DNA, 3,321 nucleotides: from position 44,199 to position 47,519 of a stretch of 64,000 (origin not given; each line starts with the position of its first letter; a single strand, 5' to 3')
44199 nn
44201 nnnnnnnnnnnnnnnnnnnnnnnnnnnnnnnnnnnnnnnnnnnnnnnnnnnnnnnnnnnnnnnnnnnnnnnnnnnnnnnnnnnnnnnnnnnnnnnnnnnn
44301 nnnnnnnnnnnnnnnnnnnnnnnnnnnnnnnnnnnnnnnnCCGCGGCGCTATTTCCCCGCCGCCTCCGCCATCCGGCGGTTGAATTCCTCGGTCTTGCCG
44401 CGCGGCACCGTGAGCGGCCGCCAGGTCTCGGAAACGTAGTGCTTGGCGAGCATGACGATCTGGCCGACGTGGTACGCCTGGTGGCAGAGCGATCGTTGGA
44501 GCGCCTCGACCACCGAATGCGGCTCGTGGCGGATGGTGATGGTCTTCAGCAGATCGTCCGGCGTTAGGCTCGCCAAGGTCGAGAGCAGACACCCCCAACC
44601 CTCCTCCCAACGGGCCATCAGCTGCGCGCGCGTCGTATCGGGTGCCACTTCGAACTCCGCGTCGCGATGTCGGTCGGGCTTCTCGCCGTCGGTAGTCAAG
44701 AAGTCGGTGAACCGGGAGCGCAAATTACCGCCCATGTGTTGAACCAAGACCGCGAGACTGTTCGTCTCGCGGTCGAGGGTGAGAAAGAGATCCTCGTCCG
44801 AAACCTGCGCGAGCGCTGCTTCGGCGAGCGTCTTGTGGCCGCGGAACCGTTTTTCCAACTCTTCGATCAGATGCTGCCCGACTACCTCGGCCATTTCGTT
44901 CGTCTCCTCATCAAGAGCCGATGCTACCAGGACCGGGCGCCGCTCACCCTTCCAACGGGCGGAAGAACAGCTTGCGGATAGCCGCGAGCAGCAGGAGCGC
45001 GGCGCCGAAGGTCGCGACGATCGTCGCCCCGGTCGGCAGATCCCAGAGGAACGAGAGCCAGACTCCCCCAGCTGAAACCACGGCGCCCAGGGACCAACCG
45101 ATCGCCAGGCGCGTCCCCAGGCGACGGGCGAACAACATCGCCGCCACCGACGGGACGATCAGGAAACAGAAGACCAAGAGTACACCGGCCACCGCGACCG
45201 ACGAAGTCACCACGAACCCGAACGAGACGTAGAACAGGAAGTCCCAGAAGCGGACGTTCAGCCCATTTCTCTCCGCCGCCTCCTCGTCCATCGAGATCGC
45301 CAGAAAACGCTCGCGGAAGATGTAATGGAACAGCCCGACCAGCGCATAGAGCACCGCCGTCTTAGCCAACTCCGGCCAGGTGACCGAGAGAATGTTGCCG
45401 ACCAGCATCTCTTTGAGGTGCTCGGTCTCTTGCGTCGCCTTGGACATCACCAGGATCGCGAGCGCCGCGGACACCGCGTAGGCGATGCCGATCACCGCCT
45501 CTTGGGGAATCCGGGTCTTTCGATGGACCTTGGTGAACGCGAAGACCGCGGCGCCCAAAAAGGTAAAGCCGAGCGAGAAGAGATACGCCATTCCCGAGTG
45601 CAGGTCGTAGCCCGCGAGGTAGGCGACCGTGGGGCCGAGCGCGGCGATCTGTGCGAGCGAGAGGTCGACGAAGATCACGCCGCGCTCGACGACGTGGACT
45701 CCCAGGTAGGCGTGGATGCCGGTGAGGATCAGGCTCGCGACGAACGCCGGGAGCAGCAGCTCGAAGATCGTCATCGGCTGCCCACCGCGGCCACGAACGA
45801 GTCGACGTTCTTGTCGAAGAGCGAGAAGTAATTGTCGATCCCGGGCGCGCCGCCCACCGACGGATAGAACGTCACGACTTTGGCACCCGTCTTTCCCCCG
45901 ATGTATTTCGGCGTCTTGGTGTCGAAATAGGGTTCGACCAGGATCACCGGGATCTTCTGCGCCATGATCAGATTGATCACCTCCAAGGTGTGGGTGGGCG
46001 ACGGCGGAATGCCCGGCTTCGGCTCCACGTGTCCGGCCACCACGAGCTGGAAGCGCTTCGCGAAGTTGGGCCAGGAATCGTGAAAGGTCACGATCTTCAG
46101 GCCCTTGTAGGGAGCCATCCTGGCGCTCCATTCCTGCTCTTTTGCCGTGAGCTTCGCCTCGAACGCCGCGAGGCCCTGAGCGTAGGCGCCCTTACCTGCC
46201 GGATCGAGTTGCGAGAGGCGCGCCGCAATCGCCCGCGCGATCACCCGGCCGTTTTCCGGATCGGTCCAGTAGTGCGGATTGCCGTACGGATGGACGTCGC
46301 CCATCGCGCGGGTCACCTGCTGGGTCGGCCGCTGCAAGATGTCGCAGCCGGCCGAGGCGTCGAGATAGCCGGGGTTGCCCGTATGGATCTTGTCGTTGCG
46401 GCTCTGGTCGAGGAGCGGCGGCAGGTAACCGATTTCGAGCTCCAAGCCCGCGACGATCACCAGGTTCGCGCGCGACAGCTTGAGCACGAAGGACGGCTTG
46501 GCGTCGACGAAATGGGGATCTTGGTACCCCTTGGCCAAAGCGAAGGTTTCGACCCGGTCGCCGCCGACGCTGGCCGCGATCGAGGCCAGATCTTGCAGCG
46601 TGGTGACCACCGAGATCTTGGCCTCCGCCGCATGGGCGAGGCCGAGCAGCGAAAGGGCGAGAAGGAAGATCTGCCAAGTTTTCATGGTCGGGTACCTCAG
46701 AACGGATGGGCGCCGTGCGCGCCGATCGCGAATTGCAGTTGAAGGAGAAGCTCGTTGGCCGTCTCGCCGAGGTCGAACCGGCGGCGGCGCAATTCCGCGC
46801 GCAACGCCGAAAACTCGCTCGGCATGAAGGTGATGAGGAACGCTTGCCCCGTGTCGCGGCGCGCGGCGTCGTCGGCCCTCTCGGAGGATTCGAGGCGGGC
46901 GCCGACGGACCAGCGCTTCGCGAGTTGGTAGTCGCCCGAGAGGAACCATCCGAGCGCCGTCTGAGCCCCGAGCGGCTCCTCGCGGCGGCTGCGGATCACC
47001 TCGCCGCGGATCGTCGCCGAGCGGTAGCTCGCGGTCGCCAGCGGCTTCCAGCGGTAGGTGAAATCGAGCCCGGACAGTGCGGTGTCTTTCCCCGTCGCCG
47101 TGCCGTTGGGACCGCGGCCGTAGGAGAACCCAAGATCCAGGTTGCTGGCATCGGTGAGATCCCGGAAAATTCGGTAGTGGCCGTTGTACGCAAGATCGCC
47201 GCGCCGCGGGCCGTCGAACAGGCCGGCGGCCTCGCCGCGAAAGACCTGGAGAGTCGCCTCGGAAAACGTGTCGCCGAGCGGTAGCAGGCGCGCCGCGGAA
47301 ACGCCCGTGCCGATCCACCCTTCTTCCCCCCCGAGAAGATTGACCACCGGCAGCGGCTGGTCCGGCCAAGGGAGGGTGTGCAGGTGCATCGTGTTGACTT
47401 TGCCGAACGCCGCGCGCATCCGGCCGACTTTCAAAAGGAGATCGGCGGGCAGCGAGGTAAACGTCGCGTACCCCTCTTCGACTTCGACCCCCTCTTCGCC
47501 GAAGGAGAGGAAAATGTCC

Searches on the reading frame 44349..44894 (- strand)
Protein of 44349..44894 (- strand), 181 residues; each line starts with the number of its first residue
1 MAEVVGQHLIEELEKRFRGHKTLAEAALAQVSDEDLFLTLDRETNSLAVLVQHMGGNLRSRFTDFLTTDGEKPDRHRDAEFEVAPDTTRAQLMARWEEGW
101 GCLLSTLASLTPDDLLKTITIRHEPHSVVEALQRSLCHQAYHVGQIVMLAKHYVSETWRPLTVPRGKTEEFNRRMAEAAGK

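Call 6: search_protein_families(library=pfam, proteins=[window:44349-44894:-], max_evalue=0.01)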
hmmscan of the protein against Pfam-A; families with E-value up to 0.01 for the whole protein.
window:44349-44894:- (181 aa): 5 families
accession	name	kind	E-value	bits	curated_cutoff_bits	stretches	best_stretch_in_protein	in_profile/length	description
PF07609.16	DUF1572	-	2e-62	210.2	23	1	6-167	3-163/163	Protein of unknown function (DUF1572)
PF12867.12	DinB_2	-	3.6e-10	40.8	24.8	1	20-146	5-128/128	DinB superfamily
PF04978.18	MST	-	1.5e-09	38.9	27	1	14-148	3-142/149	Mycothiol-S-transferase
PF11716.13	MDMPI_N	-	3e-05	25.2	24.2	1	48-133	32-126/140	Mycothiol maleylpyruvate isomerase N-terminal domain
PF05163.17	DinB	-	0.00014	22.3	23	1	15-151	10-143/165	DinB family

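Call 65: search_protein_families(library=ncbifam, proteins=[window:44349-44894:-], max_evalue=0.001)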
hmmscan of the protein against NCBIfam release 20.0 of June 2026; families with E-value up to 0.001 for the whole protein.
window:44349-44894:- (181 aa): 0 families

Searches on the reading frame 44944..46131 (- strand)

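Call 6: search_protein_families(library=pfam, proteins=[window:44944-46131:-], max_evalue=0.01)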
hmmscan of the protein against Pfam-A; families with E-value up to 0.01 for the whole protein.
window:44944-46131:- (395 aa): 2 families
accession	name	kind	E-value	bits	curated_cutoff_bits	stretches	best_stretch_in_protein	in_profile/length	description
PF00950.22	ABC-3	-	5.5e-39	134.7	20.1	1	123-381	2-253/258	ABC 3 transport family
PF01032.23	FecCD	-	1.7e-14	54.1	26.5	1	159-385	79-310/311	FecCD transport family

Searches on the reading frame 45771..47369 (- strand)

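Call 53: search_protein_families(library=pfam, proteins=[window:45771-47369:-], max_evalue=0.001)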
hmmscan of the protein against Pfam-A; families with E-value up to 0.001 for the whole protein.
window:45771-47369:- (532 aa): 1 family
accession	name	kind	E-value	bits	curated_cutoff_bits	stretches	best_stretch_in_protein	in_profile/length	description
PF01297.22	ZnuA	-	6.4e-51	173.8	29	1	254-528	1-263/263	Zinc-uptake complex component A periplasmic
